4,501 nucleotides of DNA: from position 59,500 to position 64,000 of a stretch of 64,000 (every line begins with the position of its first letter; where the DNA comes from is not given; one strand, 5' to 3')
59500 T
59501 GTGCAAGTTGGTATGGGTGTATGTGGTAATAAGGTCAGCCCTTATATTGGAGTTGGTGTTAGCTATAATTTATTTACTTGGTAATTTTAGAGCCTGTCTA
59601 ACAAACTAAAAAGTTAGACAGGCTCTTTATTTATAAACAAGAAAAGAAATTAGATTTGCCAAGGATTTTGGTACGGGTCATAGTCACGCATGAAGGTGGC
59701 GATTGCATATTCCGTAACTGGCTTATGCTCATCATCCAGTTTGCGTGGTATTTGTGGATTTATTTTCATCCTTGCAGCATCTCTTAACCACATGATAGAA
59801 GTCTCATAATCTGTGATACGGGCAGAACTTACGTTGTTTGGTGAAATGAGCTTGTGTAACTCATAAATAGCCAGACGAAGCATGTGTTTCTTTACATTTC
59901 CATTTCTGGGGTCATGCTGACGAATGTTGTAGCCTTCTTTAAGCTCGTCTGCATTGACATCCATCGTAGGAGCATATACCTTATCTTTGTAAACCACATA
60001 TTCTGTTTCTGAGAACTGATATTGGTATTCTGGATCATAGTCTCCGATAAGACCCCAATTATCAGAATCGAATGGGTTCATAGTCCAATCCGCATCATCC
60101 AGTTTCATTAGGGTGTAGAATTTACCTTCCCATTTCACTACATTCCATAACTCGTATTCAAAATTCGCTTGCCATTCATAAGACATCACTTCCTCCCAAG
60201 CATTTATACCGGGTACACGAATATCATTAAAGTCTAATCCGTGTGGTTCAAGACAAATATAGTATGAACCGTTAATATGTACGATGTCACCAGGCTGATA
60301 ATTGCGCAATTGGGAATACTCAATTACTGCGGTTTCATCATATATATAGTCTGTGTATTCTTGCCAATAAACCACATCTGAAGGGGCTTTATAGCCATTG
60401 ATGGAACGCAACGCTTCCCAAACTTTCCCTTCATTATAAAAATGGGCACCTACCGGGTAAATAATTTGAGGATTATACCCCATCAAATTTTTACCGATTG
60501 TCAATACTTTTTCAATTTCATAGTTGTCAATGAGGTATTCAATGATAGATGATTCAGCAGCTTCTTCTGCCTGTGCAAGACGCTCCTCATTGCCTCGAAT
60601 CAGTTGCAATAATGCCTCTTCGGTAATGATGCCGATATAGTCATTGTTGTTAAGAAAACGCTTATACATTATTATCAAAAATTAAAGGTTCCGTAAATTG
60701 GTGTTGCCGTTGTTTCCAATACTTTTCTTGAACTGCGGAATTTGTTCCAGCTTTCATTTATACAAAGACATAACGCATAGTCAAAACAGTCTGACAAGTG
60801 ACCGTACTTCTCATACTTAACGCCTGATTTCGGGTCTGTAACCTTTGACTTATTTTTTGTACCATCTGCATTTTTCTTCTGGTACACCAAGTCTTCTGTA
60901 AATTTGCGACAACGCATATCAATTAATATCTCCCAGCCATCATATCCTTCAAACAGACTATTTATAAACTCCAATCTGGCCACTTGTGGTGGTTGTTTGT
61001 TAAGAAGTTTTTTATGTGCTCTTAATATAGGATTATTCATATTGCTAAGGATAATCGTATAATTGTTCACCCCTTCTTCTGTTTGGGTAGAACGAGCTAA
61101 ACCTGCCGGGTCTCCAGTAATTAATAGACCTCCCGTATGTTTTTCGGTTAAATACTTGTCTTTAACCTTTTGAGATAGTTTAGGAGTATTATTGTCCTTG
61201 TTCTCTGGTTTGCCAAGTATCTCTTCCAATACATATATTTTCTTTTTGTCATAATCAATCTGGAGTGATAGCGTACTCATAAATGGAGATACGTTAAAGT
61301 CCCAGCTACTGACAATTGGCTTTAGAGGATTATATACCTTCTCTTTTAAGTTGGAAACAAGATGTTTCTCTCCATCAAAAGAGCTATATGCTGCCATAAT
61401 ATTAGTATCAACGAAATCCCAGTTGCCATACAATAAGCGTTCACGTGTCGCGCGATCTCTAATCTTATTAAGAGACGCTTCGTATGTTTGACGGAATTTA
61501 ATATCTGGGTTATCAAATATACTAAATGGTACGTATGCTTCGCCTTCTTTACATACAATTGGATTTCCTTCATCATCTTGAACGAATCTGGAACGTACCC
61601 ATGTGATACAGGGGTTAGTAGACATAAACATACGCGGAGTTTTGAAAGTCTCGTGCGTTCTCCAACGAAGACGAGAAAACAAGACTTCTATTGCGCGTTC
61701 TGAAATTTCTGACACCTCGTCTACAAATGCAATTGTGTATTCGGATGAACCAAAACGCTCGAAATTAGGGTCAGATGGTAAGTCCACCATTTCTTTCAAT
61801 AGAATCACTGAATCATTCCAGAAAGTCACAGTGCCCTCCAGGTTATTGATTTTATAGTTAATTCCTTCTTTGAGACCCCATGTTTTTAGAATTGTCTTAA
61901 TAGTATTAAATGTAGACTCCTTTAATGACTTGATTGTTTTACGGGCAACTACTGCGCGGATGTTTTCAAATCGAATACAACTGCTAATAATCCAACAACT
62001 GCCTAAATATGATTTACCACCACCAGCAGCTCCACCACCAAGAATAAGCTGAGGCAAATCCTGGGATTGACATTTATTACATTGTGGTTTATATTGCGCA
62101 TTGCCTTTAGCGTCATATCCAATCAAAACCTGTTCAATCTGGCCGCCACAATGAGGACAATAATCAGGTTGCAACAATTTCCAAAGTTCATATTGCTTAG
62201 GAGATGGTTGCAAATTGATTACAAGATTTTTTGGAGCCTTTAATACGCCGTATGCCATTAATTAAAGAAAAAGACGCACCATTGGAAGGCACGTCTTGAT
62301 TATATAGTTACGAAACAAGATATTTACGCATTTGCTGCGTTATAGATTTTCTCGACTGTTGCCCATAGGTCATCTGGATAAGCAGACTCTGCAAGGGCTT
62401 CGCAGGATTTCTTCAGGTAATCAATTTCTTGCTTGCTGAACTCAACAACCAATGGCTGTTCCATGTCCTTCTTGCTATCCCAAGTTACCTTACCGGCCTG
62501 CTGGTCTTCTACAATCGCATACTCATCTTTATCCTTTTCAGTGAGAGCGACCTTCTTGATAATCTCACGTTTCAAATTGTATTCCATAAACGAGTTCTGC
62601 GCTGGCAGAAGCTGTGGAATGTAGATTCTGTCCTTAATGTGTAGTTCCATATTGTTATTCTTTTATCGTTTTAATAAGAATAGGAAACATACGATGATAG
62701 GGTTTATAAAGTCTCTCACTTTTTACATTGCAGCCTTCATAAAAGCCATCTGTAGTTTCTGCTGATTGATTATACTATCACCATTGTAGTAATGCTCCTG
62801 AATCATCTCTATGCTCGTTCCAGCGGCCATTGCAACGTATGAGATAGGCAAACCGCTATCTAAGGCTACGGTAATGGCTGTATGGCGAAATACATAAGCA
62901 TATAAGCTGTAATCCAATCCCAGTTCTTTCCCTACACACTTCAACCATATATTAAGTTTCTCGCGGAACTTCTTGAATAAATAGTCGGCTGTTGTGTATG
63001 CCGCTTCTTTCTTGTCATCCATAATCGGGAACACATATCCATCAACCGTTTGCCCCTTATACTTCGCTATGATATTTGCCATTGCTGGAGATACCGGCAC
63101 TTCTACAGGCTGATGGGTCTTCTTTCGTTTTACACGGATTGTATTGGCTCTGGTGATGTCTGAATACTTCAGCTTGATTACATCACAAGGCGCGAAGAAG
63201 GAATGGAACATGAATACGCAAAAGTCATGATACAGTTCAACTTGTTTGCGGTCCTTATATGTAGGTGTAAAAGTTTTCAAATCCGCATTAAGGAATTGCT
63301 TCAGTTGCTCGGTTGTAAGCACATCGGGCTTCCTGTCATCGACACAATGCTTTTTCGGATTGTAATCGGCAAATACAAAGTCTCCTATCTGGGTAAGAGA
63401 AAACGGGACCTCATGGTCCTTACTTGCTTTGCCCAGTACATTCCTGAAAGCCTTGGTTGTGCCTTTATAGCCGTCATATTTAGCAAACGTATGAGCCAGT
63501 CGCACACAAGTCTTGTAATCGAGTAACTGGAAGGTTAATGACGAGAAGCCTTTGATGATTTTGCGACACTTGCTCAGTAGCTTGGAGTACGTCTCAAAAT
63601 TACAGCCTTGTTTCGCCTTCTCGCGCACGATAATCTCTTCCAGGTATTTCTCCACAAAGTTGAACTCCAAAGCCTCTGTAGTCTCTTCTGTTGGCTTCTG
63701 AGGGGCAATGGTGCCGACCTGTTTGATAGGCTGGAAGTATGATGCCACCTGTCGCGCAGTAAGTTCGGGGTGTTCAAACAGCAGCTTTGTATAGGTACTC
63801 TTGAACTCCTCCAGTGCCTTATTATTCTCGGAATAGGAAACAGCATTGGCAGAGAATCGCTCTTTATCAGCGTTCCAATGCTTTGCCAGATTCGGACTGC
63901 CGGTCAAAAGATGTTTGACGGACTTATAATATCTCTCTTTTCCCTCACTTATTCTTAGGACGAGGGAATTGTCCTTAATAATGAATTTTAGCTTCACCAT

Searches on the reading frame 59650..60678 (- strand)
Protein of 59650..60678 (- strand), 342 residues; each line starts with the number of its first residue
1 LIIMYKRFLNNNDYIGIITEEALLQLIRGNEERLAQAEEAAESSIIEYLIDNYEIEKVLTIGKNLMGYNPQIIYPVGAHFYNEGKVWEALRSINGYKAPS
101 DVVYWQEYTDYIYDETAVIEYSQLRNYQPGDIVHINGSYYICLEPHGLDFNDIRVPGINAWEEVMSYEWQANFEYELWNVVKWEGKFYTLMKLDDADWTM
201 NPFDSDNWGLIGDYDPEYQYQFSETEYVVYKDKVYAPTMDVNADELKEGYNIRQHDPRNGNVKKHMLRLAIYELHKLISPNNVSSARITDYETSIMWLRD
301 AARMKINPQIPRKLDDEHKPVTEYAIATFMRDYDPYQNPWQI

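Call 111: search_protein_families(library=pfam, proteins=[window:59650-60678:-], max_evalue=0.001)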
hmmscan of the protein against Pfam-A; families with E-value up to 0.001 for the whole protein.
window:59650-60678:- (342 aa): 1 family
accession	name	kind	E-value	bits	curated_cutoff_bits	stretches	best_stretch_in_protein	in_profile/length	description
PF07030.17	Phage_Mu_Gp36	-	0.00035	21.2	24.7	0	261-313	62-110/124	Bacteriophage Mu, Gp36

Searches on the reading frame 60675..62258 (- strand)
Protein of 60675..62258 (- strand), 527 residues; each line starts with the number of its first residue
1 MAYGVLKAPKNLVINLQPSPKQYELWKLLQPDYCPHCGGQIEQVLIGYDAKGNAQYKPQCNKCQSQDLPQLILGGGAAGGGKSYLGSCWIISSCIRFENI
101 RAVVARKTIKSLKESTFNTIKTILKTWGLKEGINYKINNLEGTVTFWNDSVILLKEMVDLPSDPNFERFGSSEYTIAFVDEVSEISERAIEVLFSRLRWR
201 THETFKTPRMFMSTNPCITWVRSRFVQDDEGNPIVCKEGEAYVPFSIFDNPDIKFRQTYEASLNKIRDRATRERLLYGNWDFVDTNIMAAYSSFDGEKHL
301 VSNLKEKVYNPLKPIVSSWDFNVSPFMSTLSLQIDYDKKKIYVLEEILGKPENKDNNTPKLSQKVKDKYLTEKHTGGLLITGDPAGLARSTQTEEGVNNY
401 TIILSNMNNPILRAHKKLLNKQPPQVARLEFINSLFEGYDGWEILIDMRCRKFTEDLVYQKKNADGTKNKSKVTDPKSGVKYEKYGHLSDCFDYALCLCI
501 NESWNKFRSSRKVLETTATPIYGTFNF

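Call 15: search_protein_families(library=phrogs, proteins=[window:60675-62258:-], max_evalue=0.001)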
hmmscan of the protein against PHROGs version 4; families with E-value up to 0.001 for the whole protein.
window:60675-62258:- (527 aa): 4 families
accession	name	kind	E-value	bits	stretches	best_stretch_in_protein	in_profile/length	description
phrog_979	-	head and packaging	6.6e-27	95.4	1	69-282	166-408/642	terminase large subunit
phrog_2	-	head and packaging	1.2e-22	81.5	1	76-507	284-596/807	terminase large subunit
phrog_3717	-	head and packaging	2.4e-08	34.8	1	56-230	11-179/277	terminase large subunit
phrog_9526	-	head and packaging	1e-05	26.2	1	67-240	24-192/280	terminase large subunit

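Call 22: search_dna_similar(query=window:60675-62258:-, collection=phages, mode=protein, max_rows=12)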
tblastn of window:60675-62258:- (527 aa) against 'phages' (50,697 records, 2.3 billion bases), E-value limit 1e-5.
Records with a match: 31; places in all: 31; records where one place covers at least 80% of the query: 2.
Best place of each record, by identity: <60% 31.
By first word of the organism name: Flavobacterium 13; Polaribacter 4; Bacteroides 3; Bacteriophage 3; Vibrio 2; Cellulophaga 2; Pseudanabaena 1; Pseudoalteromonas 1; Arthrobacter 1; Pseudomonas 1.
By host as written in the record: - 7; Flavobacterium sp. LMO8 5; Bacteroides salyersiae BG8 2; Vibrio anguillarum PF4 2; Flavobacterium sp. 2; Cellulophaga baltica #10 2; Pseudanabaena sp. 1; Pseudoaltermonas tunicata SMS2 1; and 9 more.
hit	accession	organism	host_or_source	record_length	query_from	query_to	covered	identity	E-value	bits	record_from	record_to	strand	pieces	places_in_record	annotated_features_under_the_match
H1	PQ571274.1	Bacteroides phage BS-TP1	Bacteroides salyersiae BG8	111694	6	527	99%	58.2%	0e+0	655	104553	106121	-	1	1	terminase large subunit | LexA-like transcriptional repressor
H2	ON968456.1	Pseudanabaena phage Pan5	Pseudanabaena sp.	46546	90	520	82%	24.4%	1e-17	93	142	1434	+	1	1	terminase large subunit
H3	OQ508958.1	Pseudoalteromonas phage vB_PtuP_Slicky01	Pseudoaltermonas tunicata SMS2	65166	56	347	55%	26.9%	9e-7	58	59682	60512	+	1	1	terminase-like family protein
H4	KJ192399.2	Vibrio phage CHOED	Vibrio anguillarum PF4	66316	70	304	45%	31.5%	3e-9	66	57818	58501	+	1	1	terminase-like family protein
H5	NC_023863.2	Vibrio phage CHOED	Vibrio anguillarum PF4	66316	70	304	45%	31.5%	3e-9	66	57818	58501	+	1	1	terminase large subunit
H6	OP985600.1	Arthrobacter phage Bolt007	Arthrobacter globiformis B-2979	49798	32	301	51%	25.9%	4e-6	56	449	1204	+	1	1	2: terminase large subunit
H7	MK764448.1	Flavobacterium phage FPSV-S27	Flavobacterium psychrophilum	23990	278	517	46%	29.0%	1e-14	83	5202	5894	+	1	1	PBSX family terminase large subunit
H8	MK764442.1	Flavobacterium phage FPSV-S1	Flavobacterium psychrophilum F026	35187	278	517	46%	29.0%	1e-14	83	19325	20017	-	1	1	PBSX family terminase large subunit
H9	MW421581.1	Flavobacterium phage FPSV-S4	Flavobacterium psychrophilum strain ...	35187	278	517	46%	29.0%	1e-14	83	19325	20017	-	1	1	record has no annotation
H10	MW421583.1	Flavobacterium phage FPSV-F8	Flavobacterium psychrophilum strain ...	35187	278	517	46%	29.0%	1e-14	83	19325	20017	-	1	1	record has no annotation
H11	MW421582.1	Flavobacterium phage FPSV-S8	Flavobacterium psychrophilum strain ...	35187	278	517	46%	29.0%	1e-14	83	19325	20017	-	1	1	record has no annotation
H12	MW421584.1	Flavobacterium phage FPSV-D3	Flavobacterium psychrophilum strain ...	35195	278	517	46%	29.0%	1e-14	83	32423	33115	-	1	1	record has no annotation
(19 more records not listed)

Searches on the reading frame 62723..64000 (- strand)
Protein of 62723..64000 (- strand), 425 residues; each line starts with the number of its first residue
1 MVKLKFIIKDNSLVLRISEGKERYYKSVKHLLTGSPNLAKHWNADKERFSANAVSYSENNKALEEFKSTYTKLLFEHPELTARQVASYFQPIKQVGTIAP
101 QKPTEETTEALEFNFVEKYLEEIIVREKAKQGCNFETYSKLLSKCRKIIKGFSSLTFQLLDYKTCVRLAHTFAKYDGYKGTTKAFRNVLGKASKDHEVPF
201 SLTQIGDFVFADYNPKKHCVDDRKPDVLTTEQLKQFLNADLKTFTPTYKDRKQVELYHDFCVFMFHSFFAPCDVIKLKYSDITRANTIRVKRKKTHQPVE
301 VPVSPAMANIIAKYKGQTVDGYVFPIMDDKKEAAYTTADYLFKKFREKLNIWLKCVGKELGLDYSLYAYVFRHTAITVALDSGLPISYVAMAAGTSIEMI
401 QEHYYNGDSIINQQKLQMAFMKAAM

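Call 15: search_protein_families(library=phrogs, proteins=[window:62723-64000:-], max_evalue=0.001)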
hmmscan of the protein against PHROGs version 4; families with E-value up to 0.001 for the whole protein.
window:62723-64000:- (425 aa): 2 families
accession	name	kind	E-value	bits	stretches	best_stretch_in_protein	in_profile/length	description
phrog_1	-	integration and excision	3.5e-19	70.5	1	117-405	171-433/611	integrase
phrog_216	-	integration and excision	3.4e-14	53.6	1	252-408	71-224/301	integrase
